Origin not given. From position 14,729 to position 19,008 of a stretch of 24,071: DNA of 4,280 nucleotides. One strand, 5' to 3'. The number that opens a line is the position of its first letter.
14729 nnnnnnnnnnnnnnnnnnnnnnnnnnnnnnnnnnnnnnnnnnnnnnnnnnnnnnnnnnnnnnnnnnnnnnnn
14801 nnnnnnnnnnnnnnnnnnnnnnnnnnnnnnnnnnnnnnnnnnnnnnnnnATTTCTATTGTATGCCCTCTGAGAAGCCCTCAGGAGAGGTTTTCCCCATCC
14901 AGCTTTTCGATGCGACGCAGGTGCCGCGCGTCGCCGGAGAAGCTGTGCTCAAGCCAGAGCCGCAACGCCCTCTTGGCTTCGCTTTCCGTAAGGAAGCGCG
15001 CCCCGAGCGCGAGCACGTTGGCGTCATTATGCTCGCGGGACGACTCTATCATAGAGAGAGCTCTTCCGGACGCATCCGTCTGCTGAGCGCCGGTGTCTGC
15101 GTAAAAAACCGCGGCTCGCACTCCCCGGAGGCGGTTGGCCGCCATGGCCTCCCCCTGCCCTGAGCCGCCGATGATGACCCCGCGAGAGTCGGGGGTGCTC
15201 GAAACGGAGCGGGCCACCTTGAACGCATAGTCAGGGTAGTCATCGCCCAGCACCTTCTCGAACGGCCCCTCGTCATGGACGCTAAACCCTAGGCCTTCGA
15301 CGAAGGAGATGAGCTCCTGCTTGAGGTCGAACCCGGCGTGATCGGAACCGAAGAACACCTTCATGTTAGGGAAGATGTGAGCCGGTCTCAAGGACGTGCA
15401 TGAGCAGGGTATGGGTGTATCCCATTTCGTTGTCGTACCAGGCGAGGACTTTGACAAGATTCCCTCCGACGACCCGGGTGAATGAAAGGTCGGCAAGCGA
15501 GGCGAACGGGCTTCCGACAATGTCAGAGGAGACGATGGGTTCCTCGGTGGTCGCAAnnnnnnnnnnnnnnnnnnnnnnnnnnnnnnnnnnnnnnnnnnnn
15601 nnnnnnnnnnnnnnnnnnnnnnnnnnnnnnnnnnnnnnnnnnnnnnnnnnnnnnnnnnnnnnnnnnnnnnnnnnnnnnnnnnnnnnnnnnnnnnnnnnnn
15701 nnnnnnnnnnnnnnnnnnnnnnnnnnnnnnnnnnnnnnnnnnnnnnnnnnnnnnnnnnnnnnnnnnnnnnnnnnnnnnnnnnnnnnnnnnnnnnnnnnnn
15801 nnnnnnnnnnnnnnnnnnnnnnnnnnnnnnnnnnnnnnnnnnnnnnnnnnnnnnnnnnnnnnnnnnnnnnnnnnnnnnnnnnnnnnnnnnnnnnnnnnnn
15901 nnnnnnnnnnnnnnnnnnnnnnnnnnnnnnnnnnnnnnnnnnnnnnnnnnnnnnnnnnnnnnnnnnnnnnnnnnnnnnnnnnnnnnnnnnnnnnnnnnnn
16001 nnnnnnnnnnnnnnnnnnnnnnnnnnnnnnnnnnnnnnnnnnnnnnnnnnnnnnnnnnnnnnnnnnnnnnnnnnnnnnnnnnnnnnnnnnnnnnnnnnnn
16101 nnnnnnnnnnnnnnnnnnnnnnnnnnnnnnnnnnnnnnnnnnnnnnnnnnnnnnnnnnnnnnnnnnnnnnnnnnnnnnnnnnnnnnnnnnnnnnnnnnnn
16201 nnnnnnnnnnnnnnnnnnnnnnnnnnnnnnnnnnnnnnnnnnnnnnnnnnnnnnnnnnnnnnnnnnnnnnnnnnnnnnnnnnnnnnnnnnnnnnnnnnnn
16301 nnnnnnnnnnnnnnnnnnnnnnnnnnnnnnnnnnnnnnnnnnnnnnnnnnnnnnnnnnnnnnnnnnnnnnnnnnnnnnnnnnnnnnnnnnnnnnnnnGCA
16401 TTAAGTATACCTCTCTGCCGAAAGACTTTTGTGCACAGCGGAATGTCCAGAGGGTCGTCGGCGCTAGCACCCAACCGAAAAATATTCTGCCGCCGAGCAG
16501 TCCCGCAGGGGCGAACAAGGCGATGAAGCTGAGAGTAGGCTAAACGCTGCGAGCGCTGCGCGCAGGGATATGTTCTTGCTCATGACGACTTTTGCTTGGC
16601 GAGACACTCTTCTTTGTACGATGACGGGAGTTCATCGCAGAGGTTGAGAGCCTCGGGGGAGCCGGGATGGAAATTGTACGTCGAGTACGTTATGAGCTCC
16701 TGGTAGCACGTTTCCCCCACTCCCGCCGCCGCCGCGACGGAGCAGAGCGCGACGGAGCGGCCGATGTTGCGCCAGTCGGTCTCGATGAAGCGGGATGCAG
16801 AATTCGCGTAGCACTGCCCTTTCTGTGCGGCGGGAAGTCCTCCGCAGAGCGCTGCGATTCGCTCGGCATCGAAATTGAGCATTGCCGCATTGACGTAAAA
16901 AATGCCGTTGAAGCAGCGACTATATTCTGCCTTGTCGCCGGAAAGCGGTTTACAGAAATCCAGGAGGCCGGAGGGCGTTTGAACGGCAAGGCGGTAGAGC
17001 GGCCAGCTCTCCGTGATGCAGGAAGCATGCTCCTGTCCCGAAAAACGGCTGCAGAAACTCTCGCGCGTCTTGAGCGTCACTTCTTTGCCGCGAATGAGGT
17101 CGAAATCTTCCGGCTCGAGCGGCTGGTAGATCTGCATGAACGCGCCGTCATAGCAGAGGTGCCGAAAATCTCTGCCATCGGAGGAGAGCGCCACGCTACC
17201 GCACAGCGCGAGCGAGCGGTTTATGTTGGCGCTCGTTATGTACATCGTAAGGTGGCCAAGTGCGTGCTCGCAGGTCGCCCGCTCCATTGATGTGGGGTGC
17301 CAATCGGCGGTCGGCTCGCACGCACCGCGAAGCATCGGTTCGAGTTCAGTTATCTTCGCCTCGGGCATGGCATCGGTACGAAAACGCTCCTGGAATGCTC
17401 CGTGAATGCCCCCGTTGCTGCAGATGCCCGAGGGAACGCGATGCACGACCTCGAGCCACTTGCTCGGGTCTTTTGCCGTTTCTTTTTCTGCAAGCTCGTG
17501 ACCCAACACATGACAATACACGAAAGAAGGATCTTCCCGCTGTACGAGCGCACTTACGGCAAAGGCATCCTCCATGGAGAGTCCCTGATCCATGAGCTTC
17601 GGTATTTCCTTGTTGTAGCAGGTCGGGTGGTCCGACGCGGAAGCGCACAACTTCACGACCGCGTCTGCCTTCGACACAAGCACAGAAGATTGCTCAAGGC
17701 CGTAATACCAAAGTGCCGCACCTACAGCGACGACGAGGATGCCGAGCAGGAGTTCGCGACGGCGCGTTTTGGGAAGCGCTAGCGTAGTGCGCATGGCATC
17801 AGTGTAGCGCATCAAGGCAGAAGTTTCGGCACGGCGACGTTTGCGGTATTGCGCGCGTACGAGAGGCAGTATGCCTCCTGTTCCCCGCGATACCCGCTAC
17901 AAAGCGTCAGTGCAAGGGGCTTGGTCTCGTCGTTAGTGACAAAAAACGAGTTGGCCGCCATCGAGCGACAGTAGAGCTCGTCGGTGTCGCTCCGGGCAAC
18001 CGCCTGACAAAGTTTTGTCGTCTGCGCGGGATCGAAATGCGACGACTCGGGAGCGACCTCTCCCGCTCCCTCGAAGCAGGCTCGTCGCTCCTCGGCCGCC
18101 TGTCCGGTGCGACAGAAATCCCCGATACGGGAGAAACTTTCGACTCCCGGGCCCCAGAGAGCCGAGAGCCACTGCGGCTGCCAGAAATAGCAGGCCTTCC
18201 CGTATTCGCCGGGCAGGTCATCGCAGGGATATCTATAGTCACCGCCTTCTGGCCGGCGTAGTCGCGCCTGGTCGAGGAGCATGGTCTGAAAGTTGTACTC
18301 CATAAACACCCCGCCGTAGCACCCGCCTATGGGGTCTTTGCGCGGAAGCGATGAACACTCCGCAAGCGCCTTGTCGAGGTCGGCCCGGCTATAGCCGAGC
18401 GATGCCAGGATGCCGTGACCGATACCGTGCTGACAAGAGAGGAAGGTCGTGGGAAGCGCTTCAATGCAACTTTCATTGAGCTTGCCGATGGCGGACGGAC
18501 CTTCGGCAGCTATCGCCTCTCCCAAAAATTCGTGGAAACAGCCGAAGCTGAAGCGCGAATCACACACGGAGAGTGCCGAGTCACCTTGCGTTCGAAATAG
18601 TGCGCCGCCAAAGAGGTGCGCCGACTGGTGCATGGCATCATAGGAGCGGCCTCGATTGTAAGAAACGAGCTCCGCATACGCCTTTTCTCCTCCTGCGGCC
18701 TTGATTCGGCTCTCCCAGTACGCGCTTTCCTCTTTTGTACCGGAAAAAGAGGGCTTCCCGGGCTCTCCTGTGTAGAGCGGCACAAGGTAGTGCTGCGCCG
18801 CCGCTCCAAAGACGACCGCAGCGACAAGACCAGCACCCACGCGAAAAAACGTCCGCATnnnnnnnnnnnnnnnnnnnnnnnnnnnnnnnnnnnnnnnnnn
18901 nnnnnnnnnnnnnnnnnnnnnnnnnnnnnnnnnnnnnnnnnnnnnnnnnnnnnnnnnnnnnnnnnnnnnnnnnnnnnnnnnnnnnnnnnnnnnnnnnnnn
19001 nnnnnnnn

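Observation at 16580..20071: Three tandem, translationally coupled Cys/His-rich membrane-anchored paralogs with a repeated C-x-H-x-x-G-H module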

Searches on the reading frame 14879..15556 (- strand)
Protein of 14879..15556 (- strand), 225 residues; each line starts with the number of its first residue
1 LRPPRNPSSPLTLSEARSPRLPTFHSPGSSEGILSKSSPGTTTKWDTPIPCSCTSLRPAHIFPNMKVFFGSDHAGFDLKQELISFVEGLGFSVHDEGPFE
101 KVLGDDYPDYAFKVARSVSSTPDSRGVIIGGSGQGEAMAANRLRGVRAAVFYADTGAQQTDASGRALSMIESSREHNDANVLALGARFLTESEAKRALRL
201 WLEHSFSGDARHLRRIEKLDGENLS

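Call 14: search_protein_families(library=pfam, proteins=[window:14879-15556:-], max_evalue=0.001)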
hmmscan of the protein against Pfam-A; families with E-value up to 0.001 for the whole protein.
window:14879-15556:- (225 aa): 1 family
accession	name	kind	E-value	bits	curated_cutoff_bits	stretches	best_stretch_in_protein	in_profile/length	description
PF02502.23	LacAB_rpiB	-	1.6e-37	129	24.7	1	67-219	1-138/138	Ribose/Galactose Isomerase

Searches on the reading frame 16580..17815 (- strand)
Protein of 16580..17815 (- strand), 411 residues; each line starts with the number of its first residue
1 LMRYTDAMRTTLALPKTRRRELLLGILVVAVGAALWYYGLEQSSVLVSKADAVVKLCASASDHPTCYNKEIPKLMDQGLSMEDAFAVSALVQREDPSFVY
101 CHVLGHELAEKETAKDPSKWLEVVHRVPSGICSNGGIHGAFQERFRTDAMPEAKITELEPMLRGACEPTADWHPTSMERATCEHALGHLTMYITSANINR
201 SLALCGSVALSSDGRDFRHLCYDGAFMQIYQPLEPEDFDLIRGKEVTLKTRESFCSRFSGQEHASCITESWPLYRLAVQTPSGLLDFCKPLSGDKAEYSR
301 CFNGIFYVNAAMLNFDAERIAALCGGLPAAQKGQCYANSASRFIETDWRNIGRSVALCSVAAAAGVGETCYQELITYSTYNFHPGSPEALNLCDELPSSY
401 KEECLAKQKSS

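Call 3: search_protein_families(library=pfam, proteins=[window:16580-17815:-], max_evalue=1)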
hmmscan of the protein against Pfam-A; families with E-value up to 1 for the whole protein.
window:16580-17815:- (411 aa): 3 families
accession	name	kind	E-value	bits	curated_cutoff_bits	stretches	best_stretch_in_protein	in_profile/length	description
PF11381.13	DUF3185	-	0.059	13.8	25.3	1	23-53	2-32/59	Protein of unknown function (DUF3185)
PF11239.13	DUF3040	-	0.11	13.3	24.7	1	14-56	37-79/84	Protein of unknown function (DUF3040)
PF23950.1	MLLE_2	-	0.3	11.4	27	1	4-28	33-57/60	MLLE-related domain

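Call 4: search_protein_families(library=ncbifam, proteins=[window:16580-17815:-], max_evalue=1)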
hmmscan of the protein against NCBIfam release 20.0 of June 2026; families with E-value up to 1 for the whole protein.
window:16580-17815:- (411 aa): 1 family
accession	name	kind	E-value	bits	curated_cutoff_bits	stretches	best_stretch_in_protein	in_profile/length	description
NF058603.1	SCO2097_fam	equivalog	0.067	13.5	110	1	15-59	35-79/129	SCO2097 family morphological protein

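Call 43: find_homologous_proteins(query=window:16580-17812:-)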
Query window:16580-17812:- (410 aa): 746 proteins with E <= 0.001 among 8000 candidates; the best 120 are listed.
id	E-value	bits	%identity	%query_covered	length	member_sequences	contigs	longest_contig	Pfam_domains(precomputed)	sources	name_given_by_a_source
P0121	1.8e-281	951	100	100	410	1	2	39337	-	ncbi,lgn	-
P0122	9.1e-163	560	63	92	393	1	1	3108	-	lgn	-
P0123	2.0e-161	556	64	89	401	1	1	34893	-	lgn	-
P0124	2.2e-148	513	60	88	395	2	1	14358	-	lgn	-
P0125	2.3e-145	503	57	93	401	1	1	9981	-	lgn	-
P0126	1.3e-141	490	53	96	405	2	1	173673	-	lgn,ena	-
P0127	6.5e-141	488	56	94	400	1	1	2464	-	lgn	-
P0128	1.4e-140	487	53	96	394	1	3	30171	-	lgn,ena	-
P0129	1.6e-138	480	57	89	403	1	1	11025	-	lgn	-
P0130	1.1e-137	477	55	90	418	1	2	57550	-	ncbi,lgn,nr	ncbi:MAG: hypothetical protein Q8R30_01755 [bacterium]|nr:hypothetical protein [bacterium] MDZ428535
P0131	3.9e-137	476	56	89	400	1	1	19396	-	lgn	-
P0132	8.4e-137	474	53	93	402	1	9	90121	-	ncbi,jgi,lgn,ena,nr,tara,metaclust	ncbi:hypothetical protein CL631_01065 [bacterium]|jgi:hypothetical protein|nr:hypothetical protein [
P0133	1.3e-135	470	52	95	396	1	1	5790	-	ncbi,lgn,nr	ncbi:MAG: hypothetical protein Q8R36_01810 [bacterium]|nr:hypothetical protein [bacterium]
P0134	1.4e-135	470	54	91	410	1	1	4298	-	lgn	-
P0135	1.8e-135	470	53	89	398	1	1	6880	-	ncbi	-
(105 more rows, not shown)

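Call 72: predict_structure(alignment_id=A5)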
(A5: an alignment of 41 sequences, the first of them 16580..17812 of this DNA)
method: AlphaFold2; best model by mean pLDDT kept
length: 410 residues; sequences in the alignment: 41
mean_pLDDT: 93.4   pTM: 0.87
mean pLDDT of the five models: 93.4, 92.9, 92.5, 92.1, 92.1
residues with pLDDT >= 90: 349; 70-90: 45; 50-70: 16; < 50: 0
segments of 3 or more residues with pLDDT < 50: none
pLDDT, mean of each block of 10 residues (from residue 1): 59 85 97 93 96 97 96 97 95 88 95 93 90 91 73 85 93 94 95 94 94 93 97 88 96 98 98 98 98 97 97 96 97 98 91 98 98 97 96 98 97
secondary structure, 60 per line:
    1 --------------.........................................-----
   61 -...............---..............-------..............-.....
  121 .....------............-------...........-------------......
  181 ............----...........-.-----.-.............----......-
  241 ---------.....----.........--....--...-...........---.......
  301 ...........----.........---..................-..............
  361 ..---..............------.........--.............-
elements in order: H15-55 H62-76 H80-93 H101-114 H116-125 H132-143 H151-161 H175-192 H197-207 H217-229 H234-239 H250-254 H259-267 H270-273 H280-290 H294-311 H316-324 H328-345 H347-362 H366-379 H386-394 H397-409

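Call 82: search_protein_families(library=padloc, proteins=[window:16580-17812:-], max_evalue=0.01)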
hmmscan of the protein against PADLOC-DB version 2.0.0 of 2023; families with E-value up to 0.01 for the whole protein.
window:16580-17812:- (410 aa): 0 families

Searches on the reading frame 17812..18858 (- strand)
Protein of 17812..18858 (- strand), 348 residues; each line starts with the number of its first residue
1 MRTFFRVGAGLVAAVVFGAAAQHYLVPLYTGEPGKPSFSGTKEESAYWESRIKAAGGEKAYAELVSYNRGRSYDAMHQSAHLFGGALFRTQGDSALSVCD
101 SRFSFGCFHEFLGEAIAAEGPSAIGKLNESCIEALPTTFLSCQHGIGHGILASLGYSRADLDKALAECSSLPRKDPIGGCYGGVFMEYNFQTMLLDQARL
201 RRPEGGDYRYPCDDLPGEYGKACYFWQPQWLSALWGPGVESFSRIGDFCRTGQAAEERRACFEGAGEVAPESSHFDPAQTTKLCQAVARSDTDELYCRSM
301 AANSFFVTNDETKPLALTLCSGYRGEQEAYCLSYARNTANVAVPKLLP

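Call 3: search_protein_families(library=pfam, proteins=[window:17812-18858:-], max_evalue=1)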
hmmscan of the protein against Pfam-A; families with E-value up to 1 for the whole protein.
window:17812-18858:- (348 aa): 1 family
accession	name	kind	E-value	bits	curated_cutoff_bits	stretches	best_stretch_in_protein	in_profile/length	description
PF07499.19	RuvA_C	-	0.18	12.8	24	1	151-169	10-28/47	RuvA, C-terminal domain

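Call 4: search_protein_families(library=ncbifam, proteins=[window:17812-18858:-], max_evalue=1)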
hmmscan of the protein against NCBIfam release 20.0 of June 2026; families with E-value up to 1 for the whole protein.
window:17812-18858:- (348 aa): 0 families

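Call 57: find_homologous_proteins(query=window:17812-18858:-)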
Query window:17812-18858:- (348 aa): 304 proteins with E <= 0.001 among 4936 candidates; the best 120 are listed.
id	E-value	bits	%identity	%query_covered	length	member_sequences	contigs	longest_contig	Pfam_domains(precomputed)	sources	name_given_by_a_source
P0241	2.3e-238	808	100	100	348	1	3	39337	-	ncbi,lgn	-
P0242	1.3e-92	329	52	86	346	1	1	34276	-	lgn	-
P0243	8.4e-92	326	48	88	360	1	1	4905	-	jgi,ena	jgi:hypothetical protein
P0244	1.7e-91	325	51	86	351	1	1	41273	-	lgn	-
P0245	4.9e-91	324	46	99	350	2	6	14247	-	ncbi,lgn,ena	-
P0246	5.6e-90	320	49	88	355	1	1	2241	-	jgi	-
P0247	7.0e-90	320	52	87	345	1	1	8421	-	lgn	-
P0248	2.3e-89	318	45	99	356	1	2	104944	-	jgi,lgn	jgi:hypothetical protein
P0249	5.9e-89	317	49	92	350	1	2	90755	-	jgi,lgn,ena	jgi:hypothetical protein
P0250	1.4e-88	316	47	89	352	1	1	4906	-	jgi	jgi:hypothetical protein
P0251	2.0e-88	315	47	90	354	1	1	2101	-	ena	-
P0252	9.0e-88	313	49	86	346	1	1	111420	-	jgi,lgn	jgi:hypothetical protein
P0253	3.2e-87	311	48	92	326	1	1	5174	-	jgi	jgi:hypothetical protein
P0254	5.7e-87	310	48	90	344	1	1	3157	-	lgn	-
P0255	1.7e-86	309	47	85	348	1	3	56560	-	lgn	-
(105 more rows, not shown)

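Call 82: search_protein_families(library=padloc, proteins=[window:17812-18858:-], max_evalue=0.01)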
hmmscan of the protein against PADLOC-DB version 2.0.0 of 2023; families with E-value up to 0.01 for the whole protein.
window:17812-18858:- (348 aa): 0 families
